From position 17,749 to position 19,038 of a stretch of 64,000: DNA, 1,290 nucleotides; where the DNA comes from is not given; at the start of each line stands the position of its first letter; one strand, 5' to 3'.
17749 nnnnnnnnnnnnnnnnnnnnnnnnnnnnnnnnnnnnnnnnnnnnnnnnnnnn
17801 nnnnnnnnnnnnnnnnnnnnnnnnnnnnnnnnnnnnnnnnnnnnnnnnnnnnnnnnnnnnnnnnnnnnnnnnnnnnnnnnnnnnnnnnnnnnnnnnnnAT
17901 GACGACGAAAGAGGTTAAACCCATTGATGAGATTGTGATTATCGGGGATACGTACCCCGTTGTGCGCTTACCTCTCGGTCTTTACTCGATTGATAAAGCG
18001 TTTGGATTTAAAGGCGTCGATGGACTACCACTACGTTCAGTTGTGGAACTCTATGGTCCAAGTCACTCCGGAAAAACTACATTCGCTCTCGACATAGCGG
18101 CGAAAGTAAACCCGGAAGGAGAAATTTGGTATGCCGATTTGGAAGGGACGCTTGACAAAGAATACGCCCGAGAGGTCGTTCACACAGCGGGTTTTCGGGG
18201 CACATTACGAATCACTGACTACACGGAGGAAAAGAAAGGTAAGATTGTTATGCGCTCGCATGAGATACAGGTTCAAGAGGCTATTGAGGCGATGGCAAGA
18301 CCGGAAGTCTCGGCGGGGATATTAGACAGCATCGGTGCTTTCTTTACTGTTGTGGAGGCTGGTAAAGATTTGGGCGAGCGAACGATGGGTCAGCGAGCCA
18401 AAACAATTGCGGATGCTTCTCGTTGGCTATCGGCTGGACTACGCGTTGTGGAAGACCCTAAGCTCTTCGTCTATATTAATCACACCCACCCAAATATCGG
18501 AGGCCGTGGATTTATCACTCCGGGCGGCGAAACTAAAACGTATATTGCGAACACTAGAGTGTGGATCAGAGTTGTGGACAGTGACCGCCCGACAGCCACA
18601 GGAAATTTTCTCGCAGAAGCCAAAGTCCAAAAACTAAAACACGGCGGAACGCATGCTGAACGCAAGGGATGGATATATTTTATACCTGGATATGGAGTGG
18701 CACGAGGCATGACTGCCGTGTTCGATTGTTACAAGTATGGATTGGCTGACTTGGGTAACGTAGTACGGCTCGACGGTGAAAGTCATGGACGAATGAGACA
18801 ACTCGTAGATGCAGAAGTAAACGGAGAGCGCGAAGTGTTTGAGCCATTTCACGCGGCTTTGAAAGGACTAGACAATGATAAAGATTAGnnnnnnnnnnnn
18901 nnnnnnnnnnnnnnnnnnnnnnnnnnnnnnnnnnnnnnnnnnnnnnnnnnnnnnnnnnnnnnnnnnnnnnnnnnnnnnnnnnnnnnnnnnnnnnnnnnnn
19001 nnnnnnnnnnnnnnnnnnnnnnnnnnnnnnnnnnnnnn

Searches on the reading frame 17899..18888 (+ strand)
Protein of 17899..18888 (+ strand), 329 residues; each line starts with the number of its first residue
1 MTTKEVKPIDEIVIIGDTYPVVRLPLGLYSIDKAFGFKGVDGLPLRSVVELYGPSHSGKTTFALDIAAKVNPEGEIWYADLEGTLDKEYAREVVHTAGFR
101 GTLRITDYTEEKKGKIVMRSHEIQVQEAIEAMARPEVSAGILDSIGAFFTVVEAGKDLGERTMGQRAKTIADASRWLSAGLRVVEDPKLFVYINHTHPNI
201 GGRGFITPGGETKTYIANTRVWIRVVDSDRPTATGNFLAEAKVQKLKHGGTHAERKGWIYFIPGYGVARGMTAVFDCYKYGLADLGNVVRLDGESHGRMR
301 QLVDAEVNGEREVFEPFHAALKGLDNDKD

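Call 92: search_protein_families(library=phrogs, proteins=[window:17899-18888:+], max_evalue=0.0001)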
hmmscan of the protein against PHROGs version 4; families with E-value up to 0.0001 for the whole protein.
window:17899-18888:+ (329 aa): 3 families
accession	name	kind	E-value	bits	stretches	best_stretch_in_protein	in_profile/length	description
phrog_97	-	other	3.8e-23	83.5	1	22-254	48-272/506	UvsX-like recombinase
phrog_8337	-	DNA, RNA and nucleotide metabolism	7.3e-14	52.8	1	42-225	64-241/273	DNA repair protein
phrog_1366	-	unknown function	4.1e-08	34.1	1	48-161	16-114/307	-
